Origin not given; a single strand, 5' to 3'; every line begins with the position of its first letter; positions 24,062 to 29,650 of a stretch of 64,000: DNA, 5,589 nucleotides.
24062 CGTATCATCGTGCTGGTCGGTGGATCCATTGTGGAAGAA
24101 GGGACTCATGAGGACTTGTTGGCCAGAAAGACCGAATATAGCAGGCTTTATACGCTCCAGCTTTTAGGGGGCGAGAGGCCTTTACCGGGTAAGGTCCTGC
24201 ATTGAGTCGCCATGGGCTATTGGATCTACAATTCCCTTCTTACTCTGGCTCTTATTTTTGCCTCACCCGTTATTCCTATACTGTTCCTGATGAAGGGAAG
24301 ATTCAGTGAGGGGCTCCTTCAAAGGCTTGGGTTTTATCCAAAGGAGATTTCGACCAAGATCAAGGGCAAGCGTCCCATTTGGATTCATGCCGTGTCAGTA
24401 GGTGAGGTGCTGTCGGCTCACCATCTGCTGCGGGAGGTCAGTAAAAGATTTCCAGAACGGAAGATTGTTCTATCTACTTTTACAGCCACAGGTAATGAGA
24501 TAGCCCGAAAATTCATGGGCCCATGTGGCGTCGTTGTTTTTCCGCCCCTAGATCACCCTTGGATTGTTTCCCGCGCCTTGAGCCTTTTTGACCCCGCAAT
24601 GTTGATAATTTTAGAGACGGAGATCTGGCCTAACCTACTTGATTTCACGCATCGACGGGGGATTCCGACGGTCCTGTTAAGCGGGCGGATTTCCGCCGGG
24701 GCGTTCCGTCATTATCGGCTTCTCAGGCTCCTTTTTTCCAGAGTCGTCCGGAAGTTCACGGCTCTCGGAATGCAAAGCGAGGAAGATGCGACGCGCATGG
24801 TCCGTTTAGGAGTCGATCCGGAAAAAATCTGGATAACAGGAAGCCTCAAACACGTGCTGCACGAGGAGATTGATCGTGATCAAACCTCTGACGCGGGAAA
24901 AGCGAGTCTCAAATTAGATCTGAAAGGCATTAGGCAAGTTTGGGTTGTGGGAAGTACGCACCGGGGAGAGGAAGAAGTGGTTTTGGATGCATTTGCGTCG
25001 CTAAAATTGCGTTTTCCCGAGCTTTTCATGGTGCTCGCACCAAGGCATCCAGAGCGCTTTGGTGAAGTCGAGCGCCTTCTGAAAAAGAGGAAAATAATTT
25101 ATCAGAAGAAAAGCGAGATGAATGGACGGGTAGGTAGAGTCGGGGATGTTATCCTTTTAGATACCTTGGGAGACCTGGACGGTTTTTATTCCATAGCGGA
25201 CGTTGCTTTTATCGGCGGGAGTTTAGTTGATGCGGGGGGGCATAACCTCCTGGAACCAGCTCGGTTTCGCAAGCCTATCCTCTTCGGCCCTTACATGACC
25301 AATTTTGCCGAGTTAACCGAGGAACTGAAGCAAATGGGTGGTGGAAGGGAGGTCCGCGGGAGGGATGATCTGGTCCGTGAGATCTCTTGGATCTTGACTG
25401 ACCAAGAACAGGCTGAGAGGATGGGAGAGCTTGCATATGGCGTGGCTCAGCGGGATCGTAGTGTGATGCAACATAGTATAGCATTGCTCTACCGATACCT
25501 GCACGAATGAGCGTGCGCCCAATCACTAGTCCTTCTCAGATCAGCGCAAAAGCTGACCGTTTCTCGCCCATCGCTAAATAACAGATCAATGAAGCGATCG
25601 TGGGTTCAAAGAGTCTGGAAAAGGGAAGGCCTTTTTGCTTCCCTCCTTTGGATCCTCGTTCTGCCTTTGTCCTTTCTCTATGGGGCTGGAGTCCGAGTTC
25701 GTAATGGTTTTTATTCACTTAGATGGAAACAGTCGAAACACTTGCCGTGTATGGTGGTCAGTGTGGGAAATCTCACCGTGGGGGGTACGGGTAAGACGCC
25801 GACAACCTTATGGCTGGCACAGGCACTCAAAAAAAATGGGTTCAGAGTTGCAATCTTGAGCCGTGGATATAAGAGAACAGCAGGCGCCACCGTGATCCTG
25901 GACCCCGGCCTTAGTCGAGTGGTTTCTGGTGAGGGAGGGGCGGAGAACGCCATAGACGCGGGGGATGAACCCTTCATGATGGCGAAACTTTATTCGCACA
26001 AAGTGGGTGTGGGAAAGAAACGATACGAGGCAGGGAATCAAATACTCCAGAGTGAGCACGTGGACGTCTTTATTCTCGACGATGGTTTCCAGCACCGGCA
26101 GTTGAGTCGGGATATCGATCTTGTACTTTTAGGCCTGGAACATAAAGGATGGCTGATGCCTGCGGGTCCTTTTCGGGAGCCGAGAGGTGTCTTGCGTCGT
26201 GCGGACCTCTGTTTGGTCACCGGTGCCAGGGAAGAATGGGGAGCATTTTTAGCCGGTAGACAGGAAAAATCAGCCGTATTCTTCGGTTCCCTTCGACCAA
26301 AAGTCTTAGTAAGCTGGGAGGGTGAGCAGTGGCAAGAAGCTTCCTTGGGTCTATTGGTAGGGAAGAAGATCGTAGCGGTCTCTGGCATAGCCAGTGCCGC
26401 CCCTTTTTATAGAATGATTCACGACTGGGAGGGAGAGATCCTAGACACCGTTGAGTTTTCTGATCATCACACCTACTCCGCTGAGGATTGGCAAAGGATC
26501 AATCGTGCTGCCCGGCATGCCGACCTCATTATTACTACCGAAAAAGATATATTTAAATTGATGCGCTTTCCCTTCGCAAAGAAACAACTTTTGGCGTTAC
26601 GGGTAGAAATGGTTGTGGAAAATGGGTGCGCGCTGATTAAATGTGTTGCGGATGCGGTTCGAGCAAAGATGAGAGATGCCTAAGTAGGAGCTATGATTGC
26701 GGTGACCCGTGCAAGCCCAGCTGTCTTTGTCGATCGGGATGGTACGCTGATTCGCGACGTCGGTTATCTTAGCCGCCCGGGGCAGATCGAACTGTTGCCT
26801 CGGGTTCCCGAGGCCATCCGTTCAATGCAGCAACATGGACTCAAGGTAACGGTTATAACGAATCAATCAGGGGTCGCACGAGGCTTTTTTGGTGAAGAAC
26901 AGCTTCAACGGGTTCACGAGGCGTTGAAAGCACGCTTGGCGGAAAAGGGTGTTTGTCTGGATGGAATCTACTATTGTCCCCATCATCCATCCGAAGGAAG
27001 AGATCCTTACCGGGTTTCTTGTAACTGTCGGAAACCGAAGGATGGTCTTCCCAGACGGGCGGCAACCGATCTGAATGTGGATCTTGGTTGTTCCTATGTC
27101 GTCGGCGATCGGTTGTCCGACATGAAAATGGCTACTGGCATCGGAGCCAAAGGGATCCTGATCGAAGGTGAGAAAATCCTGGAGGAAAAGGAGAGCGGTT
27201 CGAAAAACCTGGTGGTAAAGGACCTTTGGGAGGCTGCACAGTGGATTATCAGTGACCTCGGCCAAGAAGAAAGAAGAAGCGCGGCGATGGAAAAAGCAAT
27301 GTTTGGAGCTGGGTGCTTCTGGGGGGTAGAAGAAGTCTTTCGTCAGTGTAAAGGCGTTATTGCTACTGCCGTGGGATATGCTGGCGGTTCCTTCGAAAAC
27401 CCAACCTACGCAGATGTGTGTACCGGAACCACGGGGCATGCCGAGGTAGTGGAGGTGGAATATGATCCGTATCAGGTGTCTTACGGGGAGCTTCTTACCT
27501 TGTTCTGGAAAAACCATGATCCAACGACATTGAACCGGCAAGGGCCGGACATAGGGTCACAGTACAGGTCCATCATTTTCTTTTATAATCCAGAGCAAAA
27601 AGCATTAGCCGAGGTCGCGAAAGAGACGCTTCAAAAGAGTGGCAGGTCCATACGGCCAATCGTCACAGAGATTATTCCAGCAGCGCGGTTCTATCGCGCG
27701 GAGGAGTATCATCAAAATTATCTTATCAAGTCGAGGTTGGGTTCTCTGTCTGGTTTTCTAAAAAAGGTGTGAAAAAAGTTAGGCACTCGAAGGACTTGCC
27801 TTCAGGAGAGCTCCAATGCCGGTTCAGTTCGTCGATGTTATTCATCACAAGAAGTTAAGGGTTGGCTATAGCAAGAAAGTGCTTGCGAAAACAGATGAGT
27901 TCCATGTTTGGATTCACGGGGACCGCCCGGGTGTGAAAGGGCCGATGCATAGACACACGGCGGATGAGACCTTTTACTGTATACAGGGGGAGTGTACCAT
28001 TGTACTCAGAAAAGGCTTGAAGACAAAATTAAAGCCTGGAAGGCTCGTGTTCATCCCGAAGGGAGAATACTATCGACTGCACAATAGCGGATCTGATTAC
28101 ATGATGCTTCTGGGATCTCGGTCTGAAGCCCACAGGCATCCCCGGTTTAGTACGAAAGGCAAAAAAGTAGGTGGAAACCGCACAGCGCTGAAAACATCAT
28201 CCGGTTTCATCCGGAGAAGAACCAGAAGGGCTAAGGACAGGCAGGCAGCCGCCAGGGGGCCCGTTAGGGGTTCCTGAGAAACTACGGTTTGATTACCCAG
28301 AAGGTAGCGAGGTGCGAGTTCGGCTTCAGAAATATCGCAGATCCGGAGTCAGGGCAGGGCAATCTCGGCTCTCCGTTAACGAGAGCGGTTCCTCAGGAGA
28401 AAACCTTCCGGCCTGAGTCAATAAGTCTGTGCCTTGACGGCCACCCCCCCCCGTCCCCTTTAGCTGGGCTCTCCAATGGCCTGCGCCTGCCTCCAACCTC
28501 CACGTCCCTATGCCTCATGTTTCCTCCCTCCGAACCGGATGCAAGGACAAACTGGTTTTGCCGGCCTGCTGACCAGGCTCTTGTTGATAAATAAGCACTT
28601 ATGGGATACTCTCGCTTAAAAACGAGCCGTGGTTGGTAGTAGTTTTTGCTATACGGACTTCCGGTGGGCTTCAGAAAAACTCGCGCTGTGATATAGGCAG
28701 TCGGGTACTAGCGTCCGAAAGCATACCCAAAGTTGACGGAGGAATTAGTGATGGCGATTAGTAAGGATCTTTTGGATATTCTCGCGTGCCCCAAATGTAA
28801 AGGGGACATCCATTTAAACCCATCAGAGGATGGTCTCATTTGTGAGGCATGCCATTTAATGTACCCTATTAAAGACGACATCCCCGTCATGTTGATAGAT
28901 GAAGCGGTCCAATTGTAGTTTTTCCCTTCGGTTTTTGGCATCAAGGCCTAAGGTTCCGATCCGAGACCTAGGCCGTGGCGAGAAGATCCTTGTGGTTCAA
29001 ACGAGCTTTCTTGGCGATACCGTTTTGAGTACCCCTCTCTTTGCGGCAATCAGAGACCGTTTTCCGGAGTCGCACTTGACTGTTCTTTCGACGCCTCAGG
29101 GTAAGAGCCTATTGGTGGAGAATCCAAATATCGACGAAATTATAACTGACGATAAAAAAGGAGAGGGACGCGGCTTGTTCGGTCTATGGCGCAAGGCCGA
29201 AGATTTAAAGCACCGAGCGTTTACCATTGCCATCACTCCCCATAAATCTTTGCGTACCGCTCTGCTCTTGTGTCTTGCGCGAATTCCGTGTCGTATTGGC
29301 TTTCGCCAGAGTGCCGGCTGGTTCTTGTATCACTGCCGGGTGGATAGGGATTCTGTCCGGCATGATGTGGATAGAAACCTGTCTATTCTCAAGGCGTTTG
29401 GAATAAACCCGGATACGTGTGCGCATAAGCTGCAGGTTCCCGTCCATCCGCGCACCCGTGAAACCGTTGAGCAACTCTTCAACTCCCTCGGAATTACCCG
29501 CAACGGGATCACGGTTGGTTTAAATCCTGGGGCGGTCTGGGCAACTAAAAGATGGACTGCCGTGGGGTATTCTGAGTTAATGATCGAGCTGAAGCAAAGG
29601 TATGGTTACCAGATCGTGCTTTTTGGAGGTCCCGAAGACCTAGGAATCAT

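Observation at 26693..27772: Single ORF fusing a heptose-bisphosphate phosphatase (GmhB-like HAD) to methionine sulfoxide reductase A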

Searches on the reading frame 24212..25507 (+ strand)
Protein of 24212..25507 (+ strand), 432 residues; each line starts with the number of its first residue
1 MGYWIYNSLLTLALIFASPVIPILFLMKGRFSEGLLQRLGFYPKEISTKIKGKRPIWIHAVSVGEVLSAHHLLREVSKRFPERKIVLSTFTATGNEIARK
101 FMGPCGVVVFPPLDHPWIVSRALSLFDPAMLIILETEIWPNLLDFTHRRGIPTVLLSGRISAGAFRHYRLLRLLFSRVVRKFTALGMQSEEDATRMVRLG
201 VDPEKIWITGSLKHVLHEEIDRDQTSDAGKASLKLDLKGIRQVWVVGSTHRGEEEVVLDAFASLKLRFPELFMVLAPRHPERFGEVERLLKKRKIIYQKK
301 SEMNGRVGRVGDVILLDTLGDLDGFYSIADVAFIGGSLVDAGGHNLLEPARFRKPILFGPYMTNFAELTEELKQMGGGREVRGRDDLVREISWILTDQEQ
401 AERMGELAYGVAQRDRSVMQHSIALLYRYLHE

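Call 3: search_protein_families(library=pfam, proteins=[window:24212-25507:+])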
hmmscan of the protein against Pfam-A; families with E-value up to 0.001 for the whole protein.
window:24212-25507:+ (432 aa): 2 families
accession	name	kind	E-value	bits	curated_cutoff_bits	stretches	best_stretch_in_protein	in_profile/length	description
PF04413.22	Glycos_transf_N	-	5e-56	189.5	23.9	1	35-214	3-177/179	3-Deoxy-D-manno-octulosonic-acid transferase (kdotransferase)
PF00534.26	Glycos_transf_1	-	1.5e-05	25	26.4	1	316-409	78-170/172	Glycosyl transferases group 1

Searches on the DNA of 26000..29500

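Call 30: search_rna_families(source=window, start=26000, end=29500, threshold=evalue, max_evalue=1)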
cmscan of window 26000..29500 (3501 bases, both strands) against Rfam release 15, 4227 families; matches with E-value up to 1: 0.
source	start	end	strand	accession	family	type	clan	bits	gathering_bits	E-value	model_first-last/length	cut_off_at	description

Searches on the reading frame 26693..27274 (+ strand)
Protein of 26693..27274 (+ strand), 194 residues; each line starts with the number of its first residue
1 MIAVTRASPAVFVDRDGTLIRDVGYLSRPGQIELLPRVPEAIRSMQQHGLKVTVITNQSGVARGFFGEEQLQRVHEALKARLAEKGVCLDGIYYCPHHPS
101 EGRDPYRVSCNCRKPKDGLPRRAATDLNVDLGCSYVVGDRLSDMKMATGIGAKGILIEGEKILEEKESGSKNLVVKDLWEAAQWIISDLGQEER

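Call 4: search_protein_families(library=ncbifam, proteins=[window:26693-27274:+])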
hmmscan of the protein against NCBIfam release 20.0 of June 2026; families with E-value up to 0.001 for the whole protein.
window:26693-27274:+ (194 aa): 10 families
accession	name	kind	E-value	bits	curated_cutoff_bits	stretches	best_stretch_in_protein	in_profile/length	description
NF006506.0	PRK08942.1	equivalog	4.2e-49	166.5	178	1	8-187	3-179/182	D-glycero-beta-D-manno-heptose 1,7-bisphosphate 7-phosphatase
TIGR00213.1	GmhB_yaeD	subfamily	1.5e-42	145.3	149.6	1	9-166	2-160/176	D-glycero-beta-D-manno-heptose 1,7-bisphosphate 7-phosphatase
TIGR01656.1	Histidinol-ppas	subfamily_domain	8.3e-38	129.6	84.15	1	9-155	1-144/149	histidinol-phosphate phosphatase domain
TIGR01662.1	HAD-SF-IIIA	subfamily_domain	1.5e-33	115.8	44.6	1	10-157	2-138/141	HAD-IIIA family hydrolase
NF050049.1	HBPPhtaseGmhB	domain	7.2e-25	87.8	250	1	10-162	5-148/171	D-glycero-alpha-D-manno-heptose-1,7-bisphosphate 7-phosphatase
NF005264.0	PRK06769.1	equivalog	1.5e-24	86.8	217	1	9-187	5-173/175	HAD-IIIA family hydrolase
NF003937.0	PRK05446.1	equivalog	2.2e-24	86.1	443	1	9-161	4-152/355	bifunctional histidinol-phosphatase/imidazoleglycerol-phosphate dehydratase HisB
TIGR01261.1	hisB_Nterm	equivalog_domain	4.2e-21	75.1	140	1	9-161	2-150/161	histidinol-phosphatase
TIGR01668.1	YqeG_hyp_ppase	hypoth_equivalog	5.4e-06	26.1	89.1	0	11-78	28-81/170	YqeG family HAD IIIA-type phosphatase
TIGR01663.1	PNK-3'Pase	equivalog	3.6e-05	22.3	502.8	1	14-80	170-240/520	bifunctional polynucleotide phosphatase/kinase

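Call 46: search_solved_structures(query=window:26693-27274:+, max_evalue=1e-10, show_alignments=2)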
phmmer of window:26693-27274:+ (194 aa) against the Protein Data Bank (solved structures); distinct sequences matched with E-value up to 1e-10: 6.
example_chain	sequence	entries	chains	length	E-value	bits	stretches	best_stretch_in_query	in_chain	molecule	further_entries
3l8e_A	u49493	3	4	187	2.3e-39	138.2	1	6-175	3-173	D,D-heptose 1,7-bisphosphate phosphatase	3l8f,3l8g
2gmw_A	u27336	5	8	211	2.5e-39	138.1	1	5-175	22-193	D,D-heptose 1,7-bisphosphate phosphatase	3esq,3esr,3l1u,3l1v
2o2x_A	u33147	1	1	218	4.1e-26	95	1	9-163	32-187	hypothetical protein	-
3l8h_A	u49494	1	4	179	1.8e-20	76.6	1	11-165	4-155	Putative haloacid dehalogenase-like hydrolase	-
2fpr_A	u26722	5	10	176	1.3e-18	70.5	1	10-160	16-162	Histidine biosynthesis bifunctional protein hisB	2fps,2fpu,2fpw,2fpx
4pnh_A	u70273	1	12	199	1.5e-18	70.3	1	9-157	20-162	D,D-heptose 1,7-bisphosphate phosphatase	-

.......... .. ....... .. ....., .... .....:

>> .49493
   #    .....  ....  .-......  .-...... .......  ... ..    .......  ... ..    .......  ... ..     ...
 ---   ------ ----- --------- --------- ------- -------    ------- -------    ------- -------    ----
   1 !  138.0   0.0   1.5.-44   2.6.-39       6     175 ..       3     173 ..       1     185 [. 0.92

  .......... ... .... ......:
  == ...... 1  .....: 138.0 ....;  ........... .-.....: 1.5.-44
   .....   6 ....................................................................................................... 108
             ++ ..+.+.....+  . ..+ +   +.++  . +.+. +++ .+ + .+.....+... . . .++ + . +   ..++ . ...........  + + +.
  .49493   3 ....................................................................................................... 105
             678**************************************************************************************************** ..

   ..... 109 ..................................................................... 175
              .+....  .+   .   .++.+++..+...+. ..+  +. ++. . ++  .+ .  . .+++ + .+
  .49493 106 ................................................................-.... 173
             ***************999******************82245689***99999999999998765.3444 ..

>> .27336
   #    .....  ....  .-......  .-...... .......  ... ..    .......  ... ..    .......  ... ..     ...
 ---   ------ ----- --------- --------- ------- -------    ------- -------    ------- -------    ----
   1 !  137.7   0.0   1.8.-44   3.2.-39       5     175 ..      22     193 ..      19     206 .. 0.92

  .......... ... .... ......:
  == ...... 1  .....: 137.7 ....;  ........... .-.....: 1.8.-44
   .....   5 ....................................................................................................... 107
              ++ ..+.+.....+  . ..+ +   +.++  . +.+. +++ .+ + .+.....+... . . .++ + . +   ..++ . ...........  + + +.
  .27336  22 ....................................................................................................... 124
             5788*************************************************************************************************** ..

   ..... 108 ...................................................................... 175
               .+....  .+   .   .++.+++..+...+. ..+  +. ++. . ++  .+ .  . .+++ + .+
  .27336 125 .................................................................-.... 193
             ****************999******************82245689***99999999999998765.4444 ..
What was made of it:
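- On GmhB / HAD-IIIA phosphatase: D14, D16, T18, T56, K114, D139 and D143 align with E. coli GmhB D11, D13, T53, K111 and D136 (call 46).
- Closest known: GmhB. Same: The Cys-His-Cys-Cys zinc insert is at identical alignment positions (call 46).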
